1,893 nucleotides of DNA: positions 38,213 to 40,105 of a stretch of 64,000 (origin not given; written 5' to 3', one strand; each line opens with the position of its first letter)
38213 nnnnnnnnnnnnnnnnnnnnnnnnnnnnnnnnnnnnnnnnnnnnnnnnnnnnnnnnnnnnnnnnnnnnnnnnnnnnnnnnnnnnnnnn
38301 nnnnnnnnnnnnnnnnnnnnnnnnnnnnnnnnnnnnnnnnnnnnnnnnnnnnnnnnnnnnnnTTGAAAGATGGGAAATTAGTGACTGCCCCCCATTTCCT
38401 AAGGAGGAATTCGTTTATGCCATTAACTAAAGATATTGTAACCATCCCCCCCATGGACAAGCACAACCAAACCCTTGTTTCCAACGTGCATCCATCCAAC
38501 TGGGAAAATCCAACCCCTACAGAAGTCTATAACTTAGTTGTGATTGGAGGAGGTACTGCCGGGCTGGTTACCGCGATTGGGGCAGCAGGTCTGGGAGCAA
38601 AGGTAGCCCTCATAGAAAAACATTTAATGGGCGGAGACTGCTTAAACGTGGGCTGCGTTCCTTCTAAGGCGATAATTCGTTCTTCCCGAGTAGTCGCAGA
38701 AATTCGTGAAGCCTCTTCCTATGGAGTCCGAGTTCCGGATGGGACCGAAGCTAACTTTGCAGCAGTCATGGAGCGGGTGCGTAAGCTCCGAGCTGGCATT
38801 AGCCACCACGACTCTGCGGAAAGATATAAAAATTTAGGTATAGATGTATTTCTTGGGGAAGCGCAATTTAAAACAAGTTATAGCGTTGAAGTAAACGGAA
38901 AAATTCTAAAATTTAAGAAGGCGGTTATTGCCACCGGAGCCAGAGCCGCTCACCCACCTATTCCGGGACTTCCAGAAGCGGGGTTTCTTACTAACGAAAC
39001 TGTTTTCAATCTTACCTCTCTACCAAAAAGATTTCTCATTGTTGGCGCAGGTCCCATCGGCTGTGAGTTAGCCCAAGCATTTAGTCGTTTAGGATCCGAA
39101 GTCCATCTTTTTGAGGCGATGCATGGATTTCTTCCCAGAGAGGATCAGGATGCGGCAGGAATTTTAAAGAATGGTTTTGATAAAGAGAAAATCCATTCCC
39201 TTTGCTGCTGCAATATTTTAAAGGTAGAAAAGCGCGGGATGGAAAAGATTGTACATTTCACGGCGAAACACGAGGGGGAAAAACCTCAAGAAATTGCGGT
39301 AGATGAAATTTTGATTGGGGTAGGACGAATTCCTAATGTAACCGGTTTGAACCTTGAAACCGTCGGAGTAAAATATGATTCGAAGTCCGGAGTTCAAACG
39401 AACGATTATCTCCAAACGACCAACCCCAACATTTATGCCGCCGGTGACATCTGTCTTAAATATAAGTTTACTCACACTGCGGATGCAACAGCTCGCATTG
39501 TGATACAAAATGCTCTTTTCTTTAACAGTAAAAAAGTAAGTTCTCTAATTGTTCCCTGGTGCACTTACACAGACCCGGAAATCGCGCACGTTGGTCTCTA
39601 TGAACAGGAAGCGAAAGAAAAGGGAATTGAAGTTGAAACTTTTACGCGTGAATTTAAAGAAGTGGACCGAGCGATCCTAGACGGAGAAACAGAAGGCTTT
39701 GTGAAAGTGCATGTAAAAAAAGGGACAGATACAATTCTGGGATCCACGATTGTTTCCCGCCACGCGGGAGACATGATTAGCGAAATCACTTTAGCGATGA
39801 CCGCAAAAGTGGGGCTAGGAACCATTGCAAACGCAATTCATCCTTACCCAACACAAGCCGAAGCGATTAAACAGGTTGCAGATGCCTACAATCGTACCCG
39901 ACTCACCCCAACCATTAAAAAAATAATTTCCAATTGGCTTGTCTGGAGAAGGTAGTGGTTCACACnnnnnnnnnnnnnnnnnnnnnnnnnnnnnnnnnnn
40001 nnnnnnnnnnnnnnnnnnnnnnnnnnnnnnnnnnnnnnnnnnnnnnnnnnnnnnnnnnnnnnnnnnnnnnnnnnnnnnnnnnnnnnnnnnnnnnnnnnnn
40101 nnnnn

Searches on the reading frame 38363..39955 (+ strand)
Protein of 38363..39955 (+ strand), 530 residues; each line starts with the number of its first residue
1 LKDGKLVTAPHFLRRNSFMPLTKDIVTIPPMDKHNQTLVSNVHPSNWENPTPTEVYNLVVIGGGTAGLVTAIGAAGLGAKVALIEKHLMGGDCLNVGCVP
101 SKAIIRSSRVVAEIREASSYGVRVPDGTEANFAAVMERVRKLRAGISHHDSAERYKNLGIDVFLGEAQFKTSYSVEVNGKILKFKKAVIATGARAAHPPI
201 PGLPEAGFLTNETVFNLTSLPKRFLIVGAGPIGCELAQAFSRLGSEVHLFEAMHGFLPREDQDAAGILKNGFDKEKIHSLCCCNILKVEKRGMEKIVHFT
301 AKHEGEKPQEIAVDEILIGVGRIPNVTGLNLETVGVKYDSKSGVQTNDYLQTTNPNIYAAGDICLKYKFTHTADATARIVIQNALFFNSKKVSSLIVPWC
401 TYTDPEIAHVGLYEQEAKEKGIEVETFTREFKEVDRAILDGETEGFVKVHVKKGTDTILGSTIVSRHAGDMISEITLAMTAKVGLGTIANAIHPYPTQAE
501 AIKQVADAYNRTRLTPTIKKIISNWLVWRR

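Call 23: search_protein_families(library=pfam, proteins=[window:38363-39955:+], max_evalue=0.001)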
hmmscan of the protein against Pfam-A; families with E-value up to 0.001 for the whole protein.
window:38363-39955:+ (530 aa): 12 families
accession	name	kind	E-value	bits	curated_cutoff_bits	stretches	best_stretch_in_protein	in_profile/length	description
PF07992.20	Pyr_redox_2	-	1.5e-62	212.1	26.1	1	56-375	1-289/291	Pyridine nucleotide-disulphide oxidoreductase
PF02852.28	Pyr_redox_dim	-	9e-32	110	25.3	1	397-505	1-109/110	Pyridine nucleotide-disulphide oxidoreductase, dimerisation domain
PF00070.33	Pyr_redox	-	2.5e-19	70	22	1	223-300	1-78/82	Pyridine nucleotide-disulphide oxidoreductase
PF01134.28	GIDA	-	3.2e-13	50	22.1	1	58-134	2-76/391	Glucose inhibited division protein A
PF13738.12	Pyr_redox_3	-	6.6e-09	35.9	30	1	170-361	111-305/305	Pyridine nucleotide-disulphide oxidoreductase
PF03486.20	HI0933_like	-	5.2e-07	29.8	50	0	57-87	2-32/244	HI0933-like protein Rossmann domain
PF12831.13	FAD_oxidored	-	9.9e-07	28.8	27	1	58-91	2-36/416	FAD dependent oxidoreductase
PF01266.30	DAO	-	1e-06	28.9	27.9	0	58-90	2-35/353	FAD dependent oxidoreductase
PF13450.12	NAD_binding_8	-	3.7e-06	27.6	21.9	0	60-92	1-34/68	NAD(P)-binding Rossmann-like domain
PF01262.27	AlaDh_PNT_C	-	5.4e-06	26.4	23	0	57-86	30-59/214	Alanine dehydrogenase/PNT, C-terminal domain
PF00890.30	FAD_binding_2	-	2e-05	24.4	20.4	0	58-86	2-30/414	FAD binding domain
PF01494.25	FAD_binding_3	-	0.00015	21.6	22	0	225-256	5-36/349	FAD binding domain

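Call 24: search_protein_families(library=ncbifam, proteins=[window:38363-39955:+], max_evalue=0.00001)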
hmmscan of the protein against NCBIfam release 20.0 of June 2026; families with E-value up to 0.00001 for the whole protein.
window:38363-39955:+ (530 aa): 54 families (the best 25 are shown)
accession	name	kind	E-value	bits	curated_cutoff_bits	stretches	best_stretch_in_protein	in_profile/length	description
NF004991.0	PRK06370.1-3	subfamily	2.8e-249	827.8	620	1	24-530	4-508/509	FAD-containing oxidoreductase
TIGR02053.1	MerA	equivalog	1.7e-116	390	454.45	1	56-511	1-455/465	mercury(II) reductase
TIGR01350.1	lipoamide_DH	equivalog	3.7e-116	388.6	408.8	1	56-510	2-455/461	dihydrolipoyl dehydrogenase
NF004947.0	PRK06292.2-5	equivalog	9.5e-94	314.9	592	1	55-506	3-455/474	dihydrolipoyl dehydrogenase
NF004992.0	PRK06370.1-4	equivalog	5.4e-93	311.9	629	1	54-506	3-452/459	FAD-containing oxidoreductase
NF010311.1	PRK13748.1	subfamily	1.1e-81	275.4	600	1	48-511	90-550/560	mercury(II) reductase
NF004776.0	PRK06116.1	equivalog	5.6e-80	269.5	480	1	55-501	4-445/450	glutathione-disulfide reductase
NF004945.0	PRK06292.2-3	equivalog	2.8e-78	263.9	494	1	55-503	3-446/457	dihydrolipoyl dehydrogenase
NF004946.0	PRK06292.2-4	subfamily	2.9e-78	263.8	634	1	54-507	2-468/487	dihydrolipoyl dehydrogenase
NF004990.0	PRK06370.1-1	equivalog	1.2e-77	261.6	842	1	54-504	3-450/459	FAD-containing oxidoreductase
NF004943.0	PRK06292.2-1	equivalog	2.4e-76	257.4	432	1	55-508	3-454/456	dihydrolipoyl dehydrogenase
NF005883.0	PRK07845.1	equivalog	5.5e-76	256.4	479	1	57-509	4-459/466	NAD(P)H-quinone dehydrogenase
NF005884.0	PRK07846.1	equivalog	1.2e-73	248.3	501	1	54-491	2-432/454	mycothione reductase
NF003585.0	PRK05249.1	equivalog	1.7e-73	247.8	465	1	55-512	6-461/464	Si-specific NAD(P)(+) transhydrogenase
NF004939.0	PRK06292.1-1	equivalog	8.9e-72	242.3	435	1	56-504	6-453/476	dihydrolipoyl dehydrogenase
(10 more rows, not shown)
